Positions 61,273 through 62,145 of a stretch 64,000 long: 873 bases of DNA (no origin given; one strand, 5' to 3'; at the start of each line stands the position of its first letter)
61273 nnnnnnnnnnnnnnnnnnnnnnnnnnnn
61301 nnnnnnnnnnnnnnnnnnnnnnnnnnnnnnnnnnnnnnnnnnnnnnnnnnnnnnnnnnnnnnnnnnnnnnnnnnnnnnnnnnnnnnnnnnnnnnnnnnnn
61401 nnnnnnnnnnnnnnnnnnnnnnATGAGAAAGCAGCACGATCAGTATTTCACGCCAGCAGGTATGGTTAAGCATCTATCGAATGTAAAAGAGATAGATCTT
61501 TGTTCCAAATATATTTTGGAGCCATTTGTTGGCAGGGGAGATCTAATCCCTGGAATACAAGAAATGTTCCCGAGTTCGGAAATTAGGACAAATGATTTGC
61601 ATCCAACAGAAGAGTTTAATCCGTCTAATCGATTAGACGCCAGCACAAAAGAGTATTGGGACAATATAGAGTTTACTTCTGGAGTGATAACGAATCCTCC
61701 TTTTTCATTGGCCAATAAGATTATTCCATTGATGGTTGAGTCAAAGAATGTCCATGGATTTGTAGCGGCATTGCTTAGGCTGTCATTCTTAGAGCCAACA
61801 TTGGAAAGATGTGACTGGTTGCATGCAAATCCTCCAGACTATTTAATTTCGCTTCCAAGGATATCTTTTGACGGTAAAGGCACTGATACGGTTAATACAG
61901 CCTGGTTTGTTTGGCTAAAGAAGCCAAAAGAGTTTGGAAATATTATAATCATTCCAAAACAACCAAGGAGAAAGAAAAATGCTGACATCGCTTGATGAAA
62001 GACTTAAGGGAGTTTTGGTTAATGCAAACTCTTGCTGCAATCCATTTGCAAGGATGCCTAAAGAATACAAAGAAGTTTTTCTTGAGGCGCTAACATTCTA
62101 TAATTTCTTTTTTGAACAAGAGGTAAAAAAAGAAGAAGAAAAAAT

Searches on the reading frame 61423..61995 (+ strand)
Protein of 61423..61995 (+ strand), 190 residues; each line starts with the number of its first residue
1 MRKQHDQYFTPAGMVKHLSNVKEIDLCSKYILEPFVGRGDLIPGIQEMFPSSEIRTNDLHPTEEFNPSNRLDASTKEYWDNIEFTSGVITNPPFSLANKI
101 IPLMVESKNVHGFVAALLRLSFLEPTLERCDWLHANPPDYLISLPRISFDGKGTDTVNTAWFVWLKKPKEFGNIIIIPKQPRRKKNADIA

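Call 11: search_protein_families(library=pfam, proteins=[window:61423-61995:+], max_evalue=0.01)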
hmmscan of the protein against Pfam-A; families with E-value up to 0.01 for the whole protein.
window:61423-61995:+ (190 aa): 0 families

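Call 17: find_encoding_contigs(protein=window:61423-61995:+, flank=10000, max_places=4)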
Protein window:61423-61995:+ (190 aa): 3 contigs read that carry it; 1 place shown.
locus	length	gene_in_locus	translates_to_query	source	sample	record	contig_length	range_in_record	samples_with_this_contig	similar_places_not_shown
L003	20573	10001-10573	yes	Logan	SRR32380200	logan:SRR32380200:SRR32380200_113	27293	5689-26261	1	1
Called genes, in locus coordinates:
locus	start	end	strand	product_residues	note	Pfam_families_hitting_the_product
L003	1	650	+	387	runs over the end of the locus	PF01041:DegT_DnrJ_EryC1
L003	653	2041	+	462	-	PF01520:Amidase_3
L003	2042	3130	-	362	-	PF21189:PHA02142, PF09414:RNA_ligase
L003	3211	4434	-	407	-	-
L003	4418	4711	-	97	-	-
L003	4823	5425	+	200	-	PF00132:Hexapep (weak)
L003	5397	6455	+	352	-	PF01041:DegT_DnrJ_EryC1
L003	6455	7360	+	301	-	PF00535:Glycos_transf_2, PF10111:Glyco_tranf_2_2 (weak)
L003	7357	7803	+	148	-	PF13302:Acetyltransf_3, PF00583:Acetyltransf_1, PF13673:Acetyltransf_10 (weak), PF13508:Acetyltransf_7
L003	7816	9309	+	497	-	PF13524:Glyco_trans_1_2 (weak)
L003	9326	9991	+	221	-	-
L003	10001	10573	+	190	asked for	-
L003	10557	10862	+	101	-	-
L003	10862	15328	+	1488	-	PF27249:MJ0330_N, PF14890:Intein_splicing, PF13392:HNH_3 (weak), PF14890:Intein_splicing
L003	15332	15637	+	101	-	PF28442:DUF8400 (weak), PF00076:RRM_1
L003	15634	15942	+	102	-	-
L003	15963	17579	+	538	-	PF07230:Portal_T4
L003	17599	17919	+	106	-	-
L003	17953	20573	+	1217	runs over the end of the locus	?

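Call 48: search_protein_families(library=phrogs, proteins=[L003:10862-15328:+, L003:17953-20571:+], max_evalue=0.001)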
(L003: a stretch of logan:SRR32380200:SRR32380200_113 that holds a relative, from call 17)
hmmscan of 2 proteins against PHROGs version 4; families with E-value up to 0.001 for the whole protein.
L003:10862-15328:+ (1488 aa): 8 families
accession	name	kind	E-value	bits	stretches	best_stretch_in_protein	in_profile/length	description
phrog_28563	-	unknown function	5.8e-17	62.8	2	714-750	36-72/98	-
phrog_7545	-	DNA, RNA and nucleotide metabolism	3.4e-13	51.1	1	474-556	63-146/160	HNH endonuclease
phrog_15471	-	DNA, RNA and nucleotide metabolism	2.2e-08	35.2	1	473-565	12-103/183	HNH endonuclease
phrog_21964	-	DNA, RNA and nucleotide metabolism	2.6e-08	34.8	1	485-548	156-217/244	HNH endonuclease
phrog_59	-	DNA, RNA and nucleotide metabolism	6.7e-07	30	1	475-666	172-352/423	HNH endonuclease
phrog_18112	-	other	7e-07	30.1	0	715-749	2-36/207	recombinase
phrog_3855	-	DNA, RNA and nucleotide metabolism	6.9e-06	27.5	1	1204-1291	20-112/115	HTH DNA binding protein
phrog_959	-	DNA, RNA and nucleotide metabolism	7.3e-05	23.5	1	473-563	38-128/138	HNH endonuclease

L003:17953-20571:+ (873 aa): 2 families
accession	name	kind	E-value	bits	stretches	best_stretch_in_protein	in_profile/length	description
phrog_1915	-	unknown function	1.5e-20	75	1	634-750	7-136/141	-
phrog_20867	-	unknown function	2.7e-05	25.1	1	703-743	132-171/193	-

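Call 84: search_dna_similar(query=L003:15963-17579:+, collection=phages, mode=protein, max_rows=15, max_evalue=0.00001)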
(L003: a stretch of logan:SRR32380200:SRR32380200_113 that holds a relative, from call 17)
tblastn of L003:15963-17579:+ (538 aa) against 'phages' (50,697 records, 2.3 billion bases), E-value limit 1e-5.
Records with a match: 2556; places in all: 2556; records where one place covers at least 80% of the query: 15.
Best place of each record, by identity: <60% 2556.
By first word of the organism name: Escherichia 667; Synechococcus 382; Klebsiella 328; Salmonella 202; Vibrio 134; Shigella 89; Aeromonas 80; Acinetobacter 71; Cyanophage 62; Enterobacter 58; and 61 more.
By host as written in the record: - 456; Escherichia coli 278; Klebsiella pneumoniae 114; Synechococcus 107; Synechococcus sp. 41; Escherichia coli O157:H7 38; Salmonella enterica 29; Synechococcus sp. WH7803 28; and 569 more.
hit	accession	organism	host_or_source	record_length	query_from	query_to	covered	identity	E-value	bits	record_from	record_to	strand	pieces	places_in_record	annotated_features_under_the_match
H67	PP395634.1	Microcystis phage Mel-JY01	Microcystis elabens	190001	65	487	79%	31.5%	7e-62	226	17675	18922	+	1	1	hypothetical protein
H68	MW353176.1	Flavobacterium phage vB_FspM_immuto_3-5A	Flavobacterium sp. LMO8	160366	65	465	75%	30.7%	3e-59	218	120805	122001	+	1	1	capsid assembly protein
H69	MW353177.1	Flavobacterium phage vB_FspM_immuto_13-6C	Flavobacterium sp. LMO8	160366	65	465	75%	30.7%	3e-59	218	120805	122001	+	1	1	capsid assembly protein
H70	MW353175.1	Flavobacterium phage vB_FspM_immuto_2-6A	Flavobacterium sp. LMO8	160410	65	465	75%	30.7%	3e-59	218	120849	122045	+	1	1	capsid assembly protein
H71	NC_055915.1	Flavobacterium phage vB_FspM_immuto_2-6A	Flavobacterium sp. LMO8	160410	65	465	75%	30.7%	3e-59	218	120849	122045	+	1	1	capsid assembly protein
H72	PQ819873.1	Streptococcus phage vB_SagM-GXN1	Streptococcus agalactiae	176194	15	461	83%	26.3%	2e-27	123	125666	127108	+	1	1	capsid assembly protein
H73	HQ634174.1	Prochlorococcus phage MED4-213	Prochlorococcus MED4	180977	68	505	81%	24.0%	4e-21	103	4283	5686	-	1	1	portal vertex protein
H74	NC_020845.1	Prochlorococcus phage MED4-213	Prochlorococcus MED4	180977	68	505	81%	24.0%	4e-21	103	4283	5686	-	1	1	portal protein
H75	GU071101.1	Prochlorococcus phage P-HM1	Prochlorococcus sp. MED4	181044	68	505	81%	24.0%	5e-21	103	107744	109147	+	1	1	gp20: portal vertex protein of head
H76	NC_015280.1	Prochlorococcus phage P-HM1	Prochlorococcus sp. MED4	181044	68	505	81%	24.0%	5e-21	103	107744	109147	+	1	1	gp20: portal protein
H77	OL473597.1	Synechococcus phage S-SZBM1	Synechococcus sp. CB0101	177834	68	475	76%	25.7%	7e-25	115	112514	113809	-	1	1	portal vertex of the head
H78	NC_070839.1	Synechococcus phage S-SZBM1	Synechococcus sp. CB0101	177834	68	475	76%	25.7%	7e-25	115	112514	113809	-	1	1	portal protein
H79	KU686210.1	Synechococcus phage S-WAM1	Synechococcus sp.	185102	68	500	80%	24.2%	1e-21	105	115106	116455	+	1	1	portal vertex of the head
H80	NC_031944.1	Synechococcus phage S-WAM1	Synechococcus sp.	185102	68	500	80%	24.2%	1e-21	105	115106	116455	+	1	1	portal protein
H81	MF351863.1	Synechococcus phage Bellamy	Synechococcus str. WH8109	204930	68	490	79%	24.7%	2e-20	102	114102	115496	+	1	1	128: portal protein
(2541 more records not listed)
